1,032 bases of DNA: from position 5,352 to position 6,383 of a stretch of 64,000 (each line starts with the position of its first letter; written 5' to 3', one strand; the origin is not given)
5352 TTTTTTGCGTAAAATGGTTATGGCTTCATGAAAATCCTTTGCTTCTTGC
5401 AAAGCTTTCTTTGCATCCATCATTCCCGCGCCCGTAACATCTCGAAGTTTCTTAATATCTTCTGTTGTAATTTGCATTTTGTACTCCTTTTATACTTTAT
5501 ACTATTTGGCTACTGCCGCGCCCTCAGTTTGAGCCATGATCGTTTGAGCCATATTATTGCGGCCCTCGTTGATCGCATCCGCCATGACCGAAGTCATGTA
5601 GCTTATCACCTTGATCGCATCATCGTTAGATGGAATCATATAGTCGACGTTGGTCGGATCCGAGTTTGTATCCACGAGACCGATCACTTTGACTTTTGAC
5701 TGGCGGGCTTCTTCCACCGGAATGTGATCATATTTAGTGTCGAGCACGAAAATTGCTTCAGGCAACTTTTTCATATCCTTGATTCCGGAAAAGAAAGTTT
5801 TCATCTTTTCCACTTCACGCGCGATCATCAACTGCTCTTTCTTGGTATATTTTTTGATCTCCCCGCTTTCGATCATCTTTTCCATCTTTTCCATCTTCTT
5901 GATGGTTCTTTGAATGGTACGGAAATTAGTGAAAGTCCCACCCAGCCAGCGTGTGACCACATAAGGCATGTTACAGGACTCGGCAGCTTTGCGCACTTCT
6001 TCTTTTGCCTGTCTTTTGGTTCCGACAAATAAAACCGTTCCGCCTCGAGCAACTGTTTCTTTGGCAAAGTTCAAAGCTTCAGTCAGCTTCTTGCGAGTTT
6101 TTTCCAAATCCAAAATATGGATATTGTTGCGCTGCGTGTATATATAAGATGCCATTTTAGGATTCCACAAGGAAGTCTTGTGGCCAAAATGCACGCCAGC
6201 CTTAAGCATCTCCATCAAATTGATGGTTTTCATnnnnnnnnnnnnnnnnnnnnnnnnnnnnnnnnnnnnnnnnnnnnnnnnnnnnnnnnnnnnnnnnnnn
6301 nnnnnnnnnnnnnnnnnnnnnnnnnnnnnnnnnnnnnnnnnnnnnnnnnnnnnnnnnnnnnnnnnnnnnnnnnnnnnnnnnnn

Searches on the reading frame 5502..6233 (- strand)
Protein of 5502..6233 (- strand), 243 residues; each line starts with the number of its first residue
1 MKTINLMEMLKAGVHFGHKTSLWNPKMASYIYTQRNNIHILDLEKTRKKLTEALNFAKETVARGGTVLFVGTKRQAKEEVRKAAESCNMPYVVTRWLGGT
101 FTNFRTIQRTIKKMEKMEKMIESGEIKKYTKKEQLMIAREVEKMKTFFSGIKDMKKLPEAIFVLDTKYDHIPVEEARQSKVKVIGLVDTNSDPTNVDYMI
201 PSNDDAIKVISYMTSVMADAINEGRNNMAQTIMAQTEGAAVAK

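Call 18: find_encoding_contigs(protein=window:5502-6233:-, flank=10000, max_places=10)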
Protein window:5502-6233:- (243 aa): 3 contigs read that carry it; 1 place shown.
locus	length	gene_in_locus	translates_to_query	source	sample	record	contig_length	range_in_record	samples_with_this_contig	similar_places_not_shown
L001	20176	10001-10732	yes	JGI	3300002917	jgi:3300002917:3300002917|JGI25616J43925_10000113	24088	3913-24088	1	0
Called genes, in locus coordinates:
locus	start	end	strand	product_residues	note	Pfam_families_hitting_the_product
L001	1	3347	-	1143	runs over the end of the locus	-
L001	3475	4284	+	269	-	-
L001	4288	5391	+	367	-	PF01098:FTSW_RODA_SPOVE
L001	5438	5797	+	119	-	-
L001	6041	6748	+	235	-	PF01386:Ribosomal_L25p, PF14693:Ribosomal_TL5_C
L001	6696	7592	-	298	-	PF17827:PrmC_N, PF02384:N6_Mtase (weak), PF06325:PrmA (weak), PF05175:MTS, PF08242:Methyltransf_12 (weak), PF13649:Methyltransf_25, PF13847:Methyltransf_31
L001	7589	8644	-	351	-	PF03462:PCRF, PF00472:RF-1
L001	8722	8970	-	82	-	PF01197:Ribosomal_L31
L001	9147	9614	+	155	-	-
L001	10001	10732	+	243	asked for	PF00318:Ribosomal_S2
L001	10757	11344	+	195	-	PF00889:EF_TS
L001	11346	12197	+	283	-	PF13432:TPR_16, PF07719:TPR_2 (weak), PF13424:TPR_12 (weak), PF23914:TPR_CcmH_CycH (weak), PF00515:TPR_1, PF07719:TPR_2, PF13181:TPR_8 (weak), PF14559:TPR_19, +11 more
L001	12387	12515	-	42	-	-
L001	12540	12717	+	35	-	-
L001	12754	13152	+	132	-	PF00072:Response_reg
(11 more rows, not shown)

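Call 19: find_homologous_proteins(query=window:5502-6233:-, max_evalue=1e-40)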
Query window:5502-6233:- (243 aa): 7958 proteins with E <= 1e-40 among 8000 candidates; the best 120 are listed.
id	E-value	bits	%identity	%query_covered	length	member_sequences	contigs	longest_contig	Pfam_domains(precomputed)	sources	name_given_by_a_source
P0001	6.0e-154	528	100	100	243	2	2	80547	PF00318.26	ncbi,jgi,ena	ncbi:MAG TPA: 30S ribosomal protein S2 [Patescibacteria group bacterium]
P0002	1.1e-145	501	94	100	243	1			PF00318.26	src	-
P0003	1.4e-142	491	91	100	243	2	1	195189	PF00318.26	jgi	jgi:small subunit ribosomal protein S2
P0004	4.1e-141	486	91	100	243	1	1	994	PF00318.26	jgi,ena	-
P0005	6.8e-141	485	91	98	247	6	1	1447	PF00318.26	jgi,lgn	jgi:small subunit ribosomal protein S2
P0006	6.7e-139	479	88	100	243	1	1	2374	PF00318.26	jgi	jgi:small subunit ribosomal protein S2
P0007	2.0e-138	477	88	100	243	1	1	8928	PF00318.26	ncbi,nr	ncbi:MAG: 30S ribosomal protein S2 [Candidatus Doudnabacteria bacterium]|nr:30S ribosomal protein S2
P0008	9.3e-138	475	88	100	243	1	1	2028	PF00318.26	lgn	-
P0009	9.9e-138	475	88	100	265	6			PF00318.26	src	-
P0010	1.2e-137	475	88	100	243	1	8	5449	PF00318.26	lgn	-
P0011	1.8e-137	474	88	100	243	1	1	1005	PF00318.26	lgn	-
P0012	5.3e-137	472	88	100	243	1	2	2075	PF00318.26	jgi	jgi:small subunit ribosomal protein S2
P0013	1.1e-136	471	88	100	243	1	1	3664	PF00318.26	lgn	-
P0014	2.9e-136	470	87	100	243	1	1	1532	PF00318.26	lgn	-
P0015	2.9e-136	470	86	100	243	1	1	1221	PF00318.26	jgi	-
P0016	5.8e-136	469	87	100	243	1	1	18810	PF00318.26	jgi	jgi:small subunit ribosomal protein S2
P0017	1.5e-135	468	87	100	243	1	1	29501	PF00318.26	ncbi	-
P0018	4.1e-135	466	86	100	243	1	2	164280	PF00318.26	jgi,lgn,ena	jgi:small subunit ribosomal protein S2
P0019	5.3e-135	466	87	100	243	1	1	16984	PF00318.26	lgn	-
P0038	7.3e-131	452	84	100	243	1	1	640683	PF00318.26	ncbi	-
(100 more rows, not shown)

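Call 21: find_encoding_contigs(protein=P0003, flank=10000, max_places=2)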
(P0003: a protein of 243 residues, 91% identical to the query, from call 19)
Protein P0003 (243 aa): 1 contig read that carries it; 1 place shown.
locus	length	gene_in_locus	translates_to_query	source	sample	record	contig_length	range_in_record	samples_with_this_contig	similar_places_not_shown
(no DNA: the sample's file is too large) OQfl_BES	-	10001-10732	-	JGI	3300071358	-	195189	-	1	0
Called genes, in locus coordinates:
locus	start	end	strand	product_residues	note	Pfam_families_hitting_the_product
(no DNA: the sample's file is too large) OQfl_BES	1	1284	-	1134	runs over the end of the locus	PF02811:PHP, PF07733:DNA_pol3_alpha, PF17657:DNA_pol3_finger, PF14579:HHH_6, PF01336:tRNA_anti-codon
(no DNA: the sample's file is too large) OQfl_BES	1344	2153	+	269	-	-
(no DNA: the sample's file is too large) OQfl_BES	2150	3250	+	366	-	PF01098:FTSW_RODA_SPOVE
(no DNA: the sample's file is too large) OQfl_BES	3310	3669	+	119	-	-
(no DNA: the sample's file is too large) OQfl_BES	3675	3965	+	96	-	-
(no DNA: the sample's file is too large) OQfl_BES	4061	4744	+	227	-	PF01386:Ribosomal_L25p, PF14693:Ribosomal_TL5_C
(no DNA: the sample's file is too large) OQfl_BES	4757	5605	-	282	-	PF17827:PrmC_N, PF02384:N6_Mtase, PF05175:MTS, PF06325:PrmA, PF13847:Methyltransf_31, PF08241:Methyltransf_11 (weak), PF08242:Methyltransf_12 (weak), PF13649:Methyltransf_25, +1 more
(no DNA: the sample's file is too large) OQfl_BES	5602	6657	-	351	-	PF03462:PCRF, PF00472:RF-1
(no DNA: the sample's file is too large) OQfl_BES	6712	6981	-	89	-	PF01197:Ribosomal_L31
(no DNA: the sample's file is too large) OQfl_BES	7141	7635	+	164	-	-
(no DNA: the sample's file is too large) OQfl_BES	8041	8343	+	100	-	-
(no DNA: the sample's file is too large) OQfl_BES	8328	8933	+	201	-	PF08281:Sigma70_r4_2 (faint), PF04545:Sigma70_r4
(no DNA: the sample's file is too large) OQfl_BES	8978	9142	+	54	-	-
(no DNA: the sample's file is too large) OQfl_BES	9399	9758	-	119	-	-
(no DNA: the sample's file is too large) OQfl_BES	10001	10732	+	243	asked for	PF00318:Ribosomal_S2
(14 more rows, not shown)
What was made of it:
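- On Shared promoter-upstream regulatory element of ribosomal-protein genes (UP element or transcription-factor operator): P0003 intergenic lengths are too short (call 21).
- The 91%-identical relative P0003 has intergenic lengths too short for the unit at both sites (call 21).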

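Call 22: find_encoding_contigs(protein=P0018, flank=10000, max_places=2)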
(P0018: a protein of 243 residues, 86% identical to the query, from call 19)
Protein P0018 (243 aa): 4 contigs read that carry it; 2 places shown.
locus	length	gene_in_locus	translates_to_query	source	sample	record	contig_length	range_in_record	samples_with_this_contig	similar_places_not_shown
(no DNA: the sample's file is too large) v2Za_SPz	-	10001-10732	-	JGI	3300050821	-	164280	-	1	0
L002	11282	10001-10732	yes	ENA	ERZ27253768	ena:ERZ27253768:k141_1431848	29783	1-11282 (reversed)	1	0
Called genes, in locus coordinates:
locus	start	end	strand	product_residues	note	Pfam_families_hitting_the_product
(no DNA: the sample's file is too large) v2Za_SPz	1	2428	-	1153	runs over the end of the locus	PF02811:PHP, PF07733:DNA_pol3_alpha, PF17657:DNA_pol3_finger, PF14579:HHH_6, PF01336:tRNA_anti-codon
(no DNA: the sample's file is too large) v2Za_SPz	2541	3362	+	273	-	-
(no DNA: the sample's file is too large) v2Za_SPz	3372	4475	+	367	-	PF01098:FTSW_RODA_SPOVE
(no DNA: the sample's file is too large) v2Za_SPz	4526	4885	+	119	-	-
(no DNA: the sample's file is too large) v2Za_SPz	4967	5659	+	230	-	PF01386:Ribosomal_L25p, PF14693:Ribosomal_TL5_C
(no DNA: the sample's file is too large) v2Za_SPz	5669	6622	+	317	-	PF01522:Polysacc_deac_1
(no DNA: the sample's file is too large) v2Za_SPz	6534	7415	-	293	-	PF17827:PrmC_N, PF02384:N6_Mtase, PF05175:MTS, PF06325:PrmA, PF13847:Methyltransf_31, PF08242:Methyltransf_12 (weak), PF13649:Methyltransf_25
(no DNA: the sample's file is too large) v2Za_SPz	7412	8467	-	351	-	PF03462:PCRF, PF00472:RF-1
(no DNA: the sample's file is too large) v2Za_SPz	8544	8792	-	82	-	PF01197:Ribosomal_L31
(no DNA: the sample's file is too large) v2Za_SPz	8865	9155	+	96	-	-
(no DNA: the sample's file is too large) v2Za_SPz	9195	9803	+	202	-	PF01510:Amidase_2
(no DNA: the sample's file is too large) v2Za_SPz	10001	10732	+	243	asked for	PF00318:Ribosomal_S2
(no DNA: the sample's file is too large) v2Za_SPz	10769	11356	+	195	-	PF00889:EF_TS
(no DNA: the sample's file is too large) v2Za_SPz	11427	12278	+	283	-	PF25063:ARM_TT21_C (faint), PF13428:TPR_14 (faint), PF13432:TPR_16 (weak), PF13424:TPR_12 (weak), PF00515:TPR_1 (weak), PF07719:TPR_2 (weak), PF23914:TPR_CcmH_CycH (weak), PF14559:TPR_19 (weak), +9 more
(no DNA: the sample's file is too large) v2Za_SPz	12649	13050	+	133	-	PF00072:Response_reg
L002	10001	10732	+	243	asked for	PF00318:Ribosomal_S2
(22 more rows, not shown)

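Call 23: find_encoding_contigs(protein=P0038, flank=10000, max_places=2)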
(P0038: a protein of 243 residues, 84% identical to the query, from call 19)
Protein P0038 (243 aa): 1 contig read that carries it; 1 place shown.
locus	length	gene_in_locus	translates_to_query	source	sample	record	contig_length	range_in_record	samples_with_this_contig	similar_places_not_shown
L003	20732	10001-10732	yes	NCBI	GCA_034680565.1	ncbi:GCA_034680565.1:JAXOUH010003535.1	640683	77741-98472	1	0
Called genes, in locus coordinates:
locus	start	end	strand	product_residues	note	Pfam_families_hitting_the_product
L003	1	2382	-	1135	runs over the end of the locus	PF02811:PHP, PF07733:DNA_pol3_alpha, PF17657:DNA_pol3_finger, PF14579:HHH_6, PF01336:tRNA_anti-codon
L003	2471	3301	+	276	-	-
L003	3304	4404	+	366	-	PF01098:FTSW_RODA_SPOVE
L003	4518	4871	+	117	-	-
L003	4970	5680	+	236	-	PF01386:Ribosomal_L25p, PF14693:Ribosomal_TL5_C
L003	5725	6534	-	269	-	PF17827:PrmC_N, PF01209:Ubie_methyltran (weak), PF06325:PrmA, PF05175:MTS, PF13847:Methyltransf_31, PF08241:Methyltransf_11 (weak), PF08242:Methyltransf_12, PF13649:Methyltransf_25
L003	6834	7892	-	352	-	PF03462:PCRF, PF00472:RF-1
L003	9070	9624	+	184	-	-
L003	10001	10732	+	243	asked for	PF00318:Ribosomal_S2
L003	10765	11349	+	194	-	PF00889:EF_TS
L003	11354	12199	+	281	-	PF13181:TPR_8 (faint), PF13428:TPR_14 (faint), PF25063:ARM_TT21_C (faint), PF13414:TPR_11 (weak), PF13432:TPR_16, PF00515:TPR_1, PF07719:TPR_2 (weak), PF13424:TPR_12, +9 more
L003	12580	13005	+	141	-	PF00072:Response_reg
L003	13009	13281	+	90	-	-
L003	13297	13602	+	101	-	-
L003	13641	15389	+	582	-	PF01590:GAF (weak), PF13185:GAF_2, PF13188:PAS_8 (faint), PF00989:PAS, PF12860:PAS_7 (weak), PF13596:PAS_10, PF00512:HisKA, PF02518:HATPase_c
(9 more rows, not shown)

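Call 31: find_encoding_contigs(protein=P0007, flank=10000, max_places=1)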
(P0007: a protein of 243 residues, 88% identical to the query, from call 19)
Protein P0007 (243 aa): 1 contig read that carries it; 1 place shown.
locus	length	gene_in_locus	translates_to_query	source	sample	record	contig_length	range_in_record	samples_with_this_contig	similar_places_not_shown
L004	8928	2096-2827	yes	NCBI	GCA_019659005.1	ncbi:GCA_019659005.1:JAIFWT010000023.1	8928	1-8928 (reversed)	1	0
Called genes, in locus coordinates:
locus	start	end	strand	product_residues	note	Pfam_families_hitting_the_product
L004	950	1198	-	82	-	PF01197:Ribosomal_L31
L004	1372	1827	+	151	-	-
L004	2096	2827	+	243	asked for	PF00318:Ribosomal_S2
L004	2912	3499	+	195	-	PF00889:EF_TS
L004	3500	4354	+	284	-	PF13432:TPR_16, PF13414:TPR_11 (weak), PF13424:TPR_12 (weak), PF00515:TPR_1, PF07719:TPR_2 (weak), PF13181:TPR_8 (weak), PF25063:ARM_TT21_C (weak), PF14559:TPR_19 (weak), +9 more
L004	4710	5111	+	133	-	PF00072:Response_reg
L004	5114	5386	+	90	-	-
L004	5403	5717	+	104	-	-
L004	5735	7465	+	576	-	PF01590:GAF (weak), PF13185:GAF_2, PF00989:PAS, PF13596:PAS_10, PF08448:PAS_4 (faint), PF12860:PAS_7 (faint), PF00512:HisKA, PF02518:HATPase_c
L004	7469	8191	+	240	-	PF00512:HisKA, PF02518:HATPase_c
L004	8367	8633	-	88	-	-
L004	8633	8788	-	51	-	PF00471:Ribosomal_L33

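Call 32: find_encoding_contigs(protein=P0016, flank=10000, max_places=1)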
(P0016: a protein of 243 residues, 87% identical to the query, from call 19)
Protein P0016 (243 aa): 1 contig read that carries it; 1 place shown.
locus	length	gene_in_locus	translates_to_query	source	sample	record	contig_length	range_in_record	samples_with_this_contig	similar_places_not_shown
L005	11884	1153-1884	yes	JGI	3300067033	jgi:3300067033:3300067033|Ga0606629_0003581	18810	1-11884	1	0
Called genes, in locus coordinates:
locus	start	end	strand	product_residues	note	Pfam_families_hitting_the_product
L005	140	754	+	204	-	-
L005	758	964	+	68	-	-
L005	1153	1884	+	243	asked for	PF00318:Ribosomal_S2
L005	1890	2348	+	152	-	PF00889:EF_TS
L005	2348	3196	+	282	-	PF13181:TPR_8 (faint), PF13431:TPR_17 (weak), PF13432:TPR_16 (weak), PF13414:TPR_11 (weak), PF00515:TPR_1 (weak), PF07719:TPR_2 (weak), PF13424:TPR_12 (weak), PF14559:TPR_19 (weak), +9 more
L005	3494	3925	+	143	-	PF00072:Response_reg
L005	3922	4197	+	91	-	-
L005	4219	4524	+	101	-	-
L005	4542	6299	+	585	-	PF01590:GAF (weak), PF13185:GAF_2, PF00989:PAS (weak), PF13596:PAS_10, PF00512:HisKA, PF02518:HATPase_c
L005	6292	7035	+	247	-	PF00512:HisKA, PF02518:HATPase_c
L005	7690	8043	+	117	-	-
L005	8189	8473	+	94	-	PF00216:Bac_DNA_binding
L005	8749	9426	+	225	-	PF05552:MS_channel_1st_1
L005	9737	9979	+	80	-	PF01381:HTH_3 (weak)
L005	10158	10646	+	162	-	PF00188:CAP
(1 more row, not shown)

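Call 33: find_encoding_contigs(protein=P0017, flank=10000, max_places=1)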
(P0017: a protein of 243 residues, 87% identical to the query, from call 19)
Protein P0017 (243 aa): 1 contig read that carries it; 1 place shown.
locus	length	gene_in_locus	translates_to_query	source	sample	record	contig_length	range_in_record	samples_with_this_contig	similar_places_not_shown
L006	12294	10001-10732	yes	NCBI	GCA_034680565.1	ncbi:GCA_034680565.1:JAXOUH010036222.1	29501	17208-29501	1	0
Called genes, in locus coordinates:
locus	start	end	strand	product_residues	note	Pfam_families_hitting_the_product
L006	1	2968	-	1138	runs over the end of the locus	PF02811:PHP, PF07733:DNA_pol3_alpha, PF17657:DNA_pol3_finger, PF14579:HHH_6, PF01336:tRNA_anti-codon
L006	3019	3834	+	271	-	-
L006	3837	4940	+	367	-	PF01098:FTSW_RODA_SPOVE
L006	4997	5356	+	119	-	-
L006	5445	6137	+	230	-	PF01386:Ribosomal_L25p, PF14693:Ribosomal_TL5_C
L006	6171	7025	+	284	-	PF01522:Polysacc_deac_1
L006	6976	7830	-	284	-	PF17827:PrmC_N, PF02384:N6_Mtase, PF01170:UPF0020 (weak), PF05175:MTS, PF06325:PrmA (weak), PF13847:Methyltransf_31, PF08241:Methyltransf_11 (weak), PF13649:Methyltransf_25, +1 more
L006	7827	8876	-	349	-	PF03462:PCRF, PF00472:RF-1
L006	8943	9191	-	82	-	PF01197:Ribosomal_L31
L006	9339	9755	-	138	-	-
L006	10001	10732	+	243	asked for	PF00318:Ribosomal_S2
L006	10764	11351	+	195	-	PF00889:EF_TS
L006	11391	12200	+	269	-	PF13181:TPR_8 (faint), PF13431:TPR_17 (weak), PF13432:TPR_16 (weak), PF13414:TPR_11 (weak), PF00515:TPR_1, PF07719:TPR_2 (weak), PF13424:TPR_12, PF00515:TPR_1 (weak), +10 more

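Call 34: find_encoding_contigs(protein=P0019, flank=10000, max_places=1)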
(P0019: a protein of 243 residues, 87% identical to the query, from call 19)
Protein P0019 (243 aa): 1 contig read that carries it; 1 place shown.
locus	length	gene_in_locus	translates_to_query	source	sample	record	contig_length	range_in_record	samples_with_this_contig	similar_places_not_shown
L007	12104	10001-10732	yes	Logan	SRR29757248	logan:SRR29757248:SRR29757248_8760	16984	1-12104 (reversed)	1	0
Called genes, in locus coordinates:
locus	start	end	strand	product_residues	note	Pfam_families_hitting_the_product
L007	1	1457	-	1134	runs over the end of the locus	PF02811:PHP, PF07733:DNA_pol3_alpha, PF17657:DNA_pol3_finger, PF14579:HHH_6, PF01336:tRNA_anti-codon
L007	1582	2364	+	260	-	-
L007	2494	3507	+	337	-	PF01098:FTSW_RODA_SPOVE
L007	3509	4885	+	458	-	-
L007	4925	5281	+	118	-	-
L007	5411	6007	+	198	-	PF01386:Ribosomal_L25p, PF14693:Ribosomal_TL5_C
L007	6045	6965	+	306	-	PF01522:Polysacc_deac_1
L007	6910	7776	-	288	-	PF17827:PrmC_N, PF02384:N6_Mtase (weak), PF06325:PrmA, PF05175:MTS, PF13847:Methyltransf_31, PF08241:Methyltransf_11 (weak), PF08242:Methyltransf_12 (weak), PF13649:Methyltransf_25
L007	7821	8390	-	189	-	PF13875:DUF4202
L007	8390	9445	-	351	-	PF03462:PCRF, PF00472:RF-1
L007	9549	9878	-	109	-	PF01197:Ribosomal_L31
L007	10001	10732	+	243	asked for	PF00318:Ribosomal_S2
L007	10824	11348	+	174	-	PF00889:EF_TS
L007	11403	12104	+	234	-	?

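Call 63: find_encoding_contigs(protein=P0121, flank=10000, max_places=3)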
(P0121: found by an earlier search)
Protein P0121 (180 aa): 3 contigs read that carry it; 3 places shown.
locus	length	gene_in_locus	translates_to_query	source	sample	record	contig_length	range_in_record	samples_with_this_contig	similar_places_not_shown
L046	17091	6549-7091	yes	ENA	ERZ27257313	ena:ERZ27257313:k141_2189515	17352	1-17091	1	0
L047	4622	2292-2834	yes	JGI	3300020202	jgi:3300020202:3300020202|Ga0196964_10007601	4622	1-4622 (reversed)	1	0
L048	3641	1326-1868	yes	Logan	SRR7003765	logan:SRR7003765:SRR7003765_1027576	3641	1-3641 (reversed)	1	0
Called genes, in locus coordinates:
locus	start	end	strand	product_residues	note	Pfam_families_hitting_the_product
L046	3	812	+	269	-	?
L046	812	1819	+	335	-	PF06723:MreB_Mbl, PF00022:Actin (weak), PF00012:HSP70, PF14450:FtsA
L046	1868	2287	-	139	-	-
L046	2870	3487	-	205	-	-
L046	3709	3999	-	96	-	-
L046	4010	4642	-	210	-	-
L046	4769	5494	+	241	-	PF13177:DNA_pol3_delta2, PF00004:AAA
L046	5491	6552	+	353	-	PF02012:BNR (faint), PF14870:PSII_BNR (weak), PF15902:Sortilin-Vps10 (weak)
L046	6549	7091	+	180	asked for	PF01765:RRF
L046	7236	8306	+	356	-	PF02163:Peptidase_M50, PF13180:PDZ_2 (weak), PF17820:PDZ_6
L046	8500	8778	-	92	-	-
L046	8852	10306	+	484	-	PF00587:tRNA-synt_2b, PF03129:HGTP_anticodon, PF09180:ProRS-C_1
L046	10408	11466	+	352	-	PF00022:Actin (faint), PF06723:MreB_Mbl, PF00012:HSP70, PF11104:PilM_2 (faint), PF14450:FtsA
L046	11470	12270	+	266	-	PF04085:MreC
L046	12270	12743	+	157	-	-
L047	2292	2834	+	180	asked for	PF01765:RRF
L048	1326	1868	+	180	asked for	PF01765:RRF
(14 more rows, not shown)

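Call 78: find_homologous_proteins(query=P0121, max_evalue=1e-30)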
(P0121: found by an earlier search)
Query P0121 (180 aa): 7703 proteins with E <= 1e-30 among 8000 candidates; the best 120 are listed.
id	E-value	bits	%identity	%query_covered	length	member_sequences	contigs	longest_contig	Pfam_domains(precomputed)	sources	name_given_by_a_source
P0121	9.9e-107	372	100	100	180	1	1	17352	PF01765.25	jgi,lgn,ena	-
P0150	3.7e-95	334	87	100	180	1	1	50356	PF01765.25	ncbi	-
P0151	6.4e-92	324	82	100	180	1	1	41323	PF01765.25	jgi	jgi:ribosome recycling factor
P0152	1.7e-88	312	83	96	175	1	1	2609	PF01765.25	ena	-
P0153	5.6e-88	311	82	98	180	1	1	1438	PF01765.25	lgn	-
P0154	1.0e-87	310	79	100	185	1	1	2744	PF01765.25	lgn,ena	-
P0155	7.3e-87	307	79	100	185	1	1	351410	PF01765.25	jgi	jgi:ribosome recycling factor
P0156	1.4e-85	303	78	99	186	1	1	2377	PF01765.25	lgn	-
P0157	1.3e-84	300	76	100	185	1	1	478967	PF01765.25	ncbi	-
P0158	1.9e-84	299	77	100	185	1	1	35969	PF01765.25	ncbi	-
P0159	3.2e-84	299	77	99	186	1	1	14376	PF01765.25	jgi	jgi:ribosome recycling factor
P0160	3.5e-84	298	79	98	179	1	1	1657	PF01765.25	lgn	-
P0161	3.7e-84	298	77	99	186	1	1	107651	PF01765.25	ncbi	-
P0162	9.0e-84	297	77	100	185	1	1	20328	PF01765.25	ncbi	-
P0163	9.6e-84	297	77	100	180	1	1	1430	PF01765.25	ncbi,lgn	-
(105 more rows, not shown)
